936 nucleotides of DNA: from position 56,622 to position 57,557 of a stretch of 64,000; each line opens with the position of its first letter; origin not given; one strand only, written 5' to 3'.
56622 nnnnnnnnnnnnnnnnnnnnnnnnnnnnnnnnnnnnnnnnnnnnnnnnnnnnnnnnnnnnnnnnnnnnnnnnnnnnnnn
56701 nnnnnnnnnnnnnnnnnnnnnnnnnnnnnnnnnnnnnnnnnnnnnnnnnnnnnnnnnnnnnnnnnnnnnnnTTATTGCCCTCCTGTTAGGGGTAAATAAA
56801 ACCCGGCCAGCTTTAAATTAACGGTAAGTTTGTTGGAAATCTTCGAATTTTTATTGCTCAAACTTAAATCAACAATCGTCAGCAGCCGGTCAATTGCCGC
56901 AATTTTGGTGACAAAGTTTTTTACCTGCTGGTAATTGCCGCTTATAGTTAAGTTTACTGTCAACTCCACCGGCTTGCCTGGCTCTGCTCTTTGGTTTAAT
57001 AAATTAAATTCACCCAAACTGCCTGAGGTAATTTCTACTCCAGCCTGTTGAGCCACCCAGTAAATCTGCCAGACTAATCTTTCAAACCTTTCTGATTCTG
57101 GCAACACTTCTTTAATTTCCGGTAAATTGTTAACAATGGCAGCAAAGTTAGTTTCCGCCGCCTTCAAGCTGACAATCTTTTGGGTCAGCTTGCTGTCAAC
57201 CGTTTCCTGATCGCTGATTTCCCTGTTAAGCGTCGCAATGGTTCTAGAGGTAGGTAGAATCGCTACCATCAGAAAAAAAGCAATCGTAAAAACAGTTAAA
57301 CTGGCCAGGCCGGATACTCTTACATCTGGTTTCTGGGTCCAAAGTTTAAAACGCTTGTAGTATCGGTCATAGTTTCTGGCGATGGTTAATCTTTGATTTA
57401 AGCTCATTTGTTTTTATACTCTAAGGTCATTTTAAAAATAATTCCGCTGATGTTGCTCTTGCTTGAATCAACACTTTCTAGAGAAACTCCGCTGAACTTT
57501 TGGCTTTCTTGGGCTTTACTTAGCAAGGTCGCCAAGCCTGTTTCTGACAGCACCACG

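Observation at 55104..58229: rpsT-pilN-pilO operon lacking pilM, extended by a PilP-position small protein and an FN3/Ig-like surface protein with C-terminal anchor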

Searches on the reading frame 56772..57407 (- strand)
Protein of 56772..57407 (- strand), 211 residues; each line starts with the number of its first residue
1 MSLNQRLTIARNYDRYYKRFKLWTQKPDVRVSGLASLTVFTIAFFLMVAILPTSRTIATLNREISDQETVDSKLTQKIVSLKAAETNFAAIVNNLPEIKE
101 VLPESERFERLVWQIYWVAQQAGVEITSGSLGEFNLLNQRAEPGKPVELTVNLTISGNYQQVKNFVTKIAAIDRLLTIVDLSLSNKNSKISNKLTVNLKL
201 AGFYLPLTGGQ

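Call 3: search_protein_families(library=pfam, proteins=[window:56772-57407:-], max_evalue=1)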
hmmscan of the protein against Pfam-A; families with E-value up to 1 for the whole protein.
window:56772-57407:- (211 aa): 7 families
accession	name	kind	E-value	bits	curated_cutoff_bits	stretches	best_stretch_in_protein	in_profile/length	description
PF04350.18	PilO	-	4.3e-14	53.3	22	1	67-201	12-139/145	Pilus assembly protein, PilO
PF25686.1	Betaherpes_U91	-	0.0066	16.4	27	1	35-99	11-77/157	Betaherpesvirus U91 protein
PF12173.13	BacteriocIIc_cy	-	0.0083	16.8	27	0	30-92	7-71/91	Bacteriocin class IIc cyclic gassericin A-like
PF10741.14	T2SSM_b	-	0.019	15.3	21.7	1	114-203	22-110/111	Type II secretion system (T2SS), protein M subtype b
PF03935.22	SKN1_KRE6_Sbg1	-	0.038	12.9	30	0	115-163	382-431/501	Beta-glucan synthesis-associated protein SKN1/KRE6/Sbg1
PF17082.10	Spc29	-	0.14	12.3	31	1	56-93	133-170/245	Spindle Pole Component 29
PF17773.7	UPF0176_N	-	0.15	12.9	26.2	1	151-199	42-89/92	UPF0176 acylphosphatase like domain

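Call 4: search_protein_families(library=ncbifam, proteins=[window:56772-57407:-], max_evalue=1)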
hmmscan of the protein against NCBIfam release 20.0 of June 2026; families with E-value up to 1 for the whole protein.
window:56772-57407:- (211 aa): 1 family
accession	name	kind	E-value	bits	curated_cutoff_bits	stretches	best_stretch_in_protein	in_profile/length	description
NF040576.1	T2SS_GspM_XpsM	equivalog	8.3e-06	25.6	60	1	37-204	7-178/180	type II secretion system protein GspM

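Call 7: find_encoding_contigs(protein=window:56772-57407:-, flank=10000, max_places=10)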
Protein window:56772-57407:- (211 aa): no gene with exactly this product is on record in the collection.

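Call 8: find_homologous_proteins(query=window:56772-57407:-)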
Query window:56772-57407:- (211 aa): 3 proteins with E <= 0.001 among 309 candidates.
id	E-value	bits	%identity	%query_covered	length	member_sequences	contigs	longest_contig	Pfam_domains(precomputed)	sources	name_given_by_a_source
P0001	1.1e-129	448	100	100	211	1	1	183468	PF04350.19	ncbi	ncbi:MAG: type 4a pilus biogenesis protein PilO [Candidatus Beckwithbacteria bacterium]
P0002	1.4e-77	278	75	85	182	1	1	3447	PF04350.19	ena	-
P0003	6.5e-13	67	31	84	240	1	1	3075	PF04350.19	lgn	-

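Call 9: find_encoding_contigs(protein=P0001, flank=10000, max_places=10)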
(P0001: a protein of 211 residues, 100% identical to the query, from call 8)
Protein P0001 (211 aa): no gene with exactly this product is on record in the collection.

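Call 10: find_encoding_contigs(protein=P0002, flank=10000, max_places=10)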
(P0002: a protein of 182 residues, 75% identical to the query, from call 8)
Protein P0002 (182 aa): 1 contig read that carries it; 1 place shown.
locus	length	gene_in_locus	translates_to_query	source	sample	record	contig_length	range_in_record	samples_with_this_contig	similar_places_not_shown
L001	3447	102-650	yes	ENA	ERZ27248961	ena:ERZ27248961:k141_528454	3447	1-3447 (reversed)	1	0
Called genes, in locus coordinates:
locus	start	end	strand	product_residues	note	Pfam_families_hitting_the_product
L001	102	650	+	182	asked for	PF04350:PilO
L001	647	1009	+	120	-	-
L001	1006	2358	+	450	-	PF00041:fn3 (weak), PF16656:Pur_ac_phosph_N, PF13620:CarboxypepD_reg (faint), PF19077:Big_13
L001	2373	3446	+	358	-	?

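Call 11: find_encoding_contigs(protein=P0003, flank=10000, max_places=10)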
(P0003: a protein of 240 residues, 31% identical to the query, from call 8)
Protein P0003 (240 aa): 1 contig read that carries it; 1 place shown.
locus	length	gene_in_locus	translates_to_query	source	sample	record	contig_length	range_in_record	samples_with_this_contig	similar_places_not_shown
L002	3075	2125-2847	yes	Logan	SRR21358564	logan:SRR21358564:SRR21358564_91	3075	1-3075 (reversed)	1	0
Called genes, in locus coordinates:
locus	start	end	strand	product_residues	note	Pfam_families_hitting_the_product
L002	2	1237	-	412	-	?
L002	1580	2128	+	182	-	PF05137:PilN (weak)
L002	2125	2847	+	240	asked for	PF04350:PilO (faint)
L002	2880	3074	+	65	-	?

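Call 37: predict_structure(alignment_id=A2)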
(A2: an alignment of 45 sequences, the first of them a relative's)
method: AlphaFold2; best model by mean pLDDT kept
length: 441 residues; sequences in the alignment: 45
mean_pLDDT: 79.8   pTM: 0.52
mean pLDDT of the five models: 79.8, 79.3, 79.0, 78.6, 77.0
residues with pLDDT >= 90: 230; 70-90: 104; 50-70: 26; < 50: 81
segments of 3 or more residues with pLDDT < 50: 1-4, 6-10, 36-38, 254-293, 387-391, 393-412
pLDDT, mean of each block of 10 residues (from residue 1): 44 69 87 58 74 97 95 96 96 89 96 97 93 95 92 94 93 95 92 93 93 94 92 89 91 45 31 30 29 72 88 92 92 91 92 91 91 91 65 43 44 55 86 82 53
secondary structure, 60 per line:
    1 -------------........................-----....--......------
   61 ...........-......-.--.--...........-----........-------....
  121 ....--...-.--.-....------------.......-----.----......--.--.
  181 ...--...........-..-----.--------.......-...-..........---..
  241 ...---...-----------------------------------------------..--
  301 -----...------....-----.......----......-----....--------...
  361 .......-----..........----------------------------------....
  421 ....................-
elements in order: H14-37 H43-46 E49-54 E61-71 E73-78 E86-90 H91-96 E102-109 E117-124 E127-129 E136-139 E152-158 E169-174 E180-183 E189-193 E214-220 E226-232 E239-243 E247-249 E306-308 E315-318 E324-330 E335-340 E346-349 E358-367 E373-382 H417-440

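Call 39: search_solved_structures(query=window:56772-57407:-, max_evalue=1)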
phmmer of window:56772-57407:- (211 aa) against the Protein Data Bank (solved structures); distinct sequences matched with E-value up to 1: 5.
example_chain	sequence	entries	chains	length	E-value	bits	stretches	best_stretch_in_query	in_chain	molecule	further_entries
3jc8_Oa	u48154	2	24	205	9.8e-08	35.2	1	16-192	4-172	PilO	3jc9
2rjz_A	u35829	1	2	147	0.038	17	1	132-196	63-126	PilO protein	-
5uvr_A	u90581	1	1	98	0.082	15.9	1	133-196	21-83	PilO protein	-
12dl_IA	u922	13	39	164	0.12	15.3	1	113-209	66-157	Oocyte-expressed protein homolog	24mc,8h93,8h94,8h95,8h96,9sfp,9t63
8xi3_C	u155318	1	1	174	0.14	15.1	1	113-209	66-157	Oocyte-expressed protein homolog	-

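Call 41: fold_search(model_id=the predicted structure, library=pdb)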
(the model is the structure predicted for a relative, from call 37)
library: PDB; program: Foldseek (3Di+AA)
matches with E <= 10: 1955; with E <= 0.001: 194
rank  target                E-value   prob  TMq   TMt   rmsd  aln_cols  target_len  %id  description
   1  2yn5_A                2.6e-09  1.00  0.18  0.27  19.2       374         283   13  Structural insight into the giant calcium-binding adhesin SiiE: implications for the adhesion of Salmonella enterica t (released 2013-04-03)
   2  5e53_B                4.0e-09  1.00  0.17  0.25  18.2       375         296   11  Crystal structure of chicken CNTN1 FN1-FN3 domains (released 2016-08-31)
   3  2yn3_A                1.4e-08  1.00  0.17  0.27  17.6       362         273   12  Structural insight into the giant calcium-binding adhesin SiiE: implications for the adhesion of Salmonella enterica t (released 2013-04-03)
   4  5e53_D                1.6e-08  1.00  0.17  0.24  18.0       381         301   10  Crystal structure of chicken CNTN1 FN1-FN3 domains (released 2016-08-31)
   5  2yn3_C                2.0e-08  1.00  0.18  0.26  19.9       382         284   13  Structural insight into the giant calcium-binding adhesin SiiE: implications for the adhesion of Salmonella enterica t (released 2013-04-03)
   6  2yn5_B                2.5e-08  1.00  0.18  0.26  19.0       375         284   12  Structural insight into the giant calcium-binding adhesin SiiE: implications for the adhesion of Salmonella enterica t (released 2013-04-03)
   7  5e53_C                6.0e-08  1.00  0.16  0.23  17.2       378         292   12  Crystal structure of chicken CNTN1 FN1-FN3 domains (released 2016-08-31)
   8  7mrs_A                6.3e-08  1.00  0.17  0.24  17.7       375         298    9  Zebrafish CNTN4 APPb complex (released 2022-01-05)
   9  5e7l                  6.3e-08  1.00  0.16  0.23  18.0       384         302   11  Crystal structure of mouse CNTN2 FN1-FN3 domains (released 2016-08-31)
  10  1zlg                  7.7e-08  1.00  0.14  0.10  23.3       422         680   10  Solution structure of the extracellular matrix protein anosmin-1 (released 2006-05-09)
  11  7mrk_D                1.2e-07  1.00  0.17  0.25  18.6       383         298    9  Chicken CNTN4 APP complex (released 2022-01-05)
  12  8qox_B                1.5e-07  1.00  0.16  0.15  20.8       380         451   11  Two-component assembly of SlaA and SlaB S-layer proteins of Sulfolobus acidocaldarius (released 2024-02-21)
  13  7mro                  3.2e-07  1.00  0.16  0.23  17.5       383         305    9  Zebrafish CNTN4 FN1-FN3 domains (released 2022-01-05)
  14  5e52                  4.8e-07  1.00  0.17  0.24  18.4       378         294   10  Crystal structure of human CNTN5 FN1-FN3 domains (released 2016-08-31)
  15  6mfa                  5.3e-07  1.00  0.14  0.17  18.7       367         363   13  Fragment of human fibronectin containing the 4th-7th type III domains (released 2019-09-18)
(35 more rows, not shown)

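Call 73: predict_structure(alignment_id=A5)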
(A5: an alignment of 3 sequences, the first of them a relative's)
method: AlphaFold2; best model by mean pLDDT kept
length: 112 residues; sequences in the alignment: 3
mean_pLDDT: 59.1   pTM: 0.28
mean pLDDT of the five models: 59.1, 59.0, 58.8, 55.1, 52.1
residues with pLDDT >= 90: 8; 70-90: 22; 50-70: 40; < 50: 42
segments of 3 or more residues with pLDDT < 50: 49-58, 68-70, 86-88, 93-112
pLDDT, mean of each block of 10 residues (from residue 1): 67 83 91 72 50 49 50 54 50 44 44 42
secondary structure, 60 per line:
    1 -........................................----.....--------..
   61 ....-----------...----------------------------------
elements in order: H2-41 H46-50 H59-64
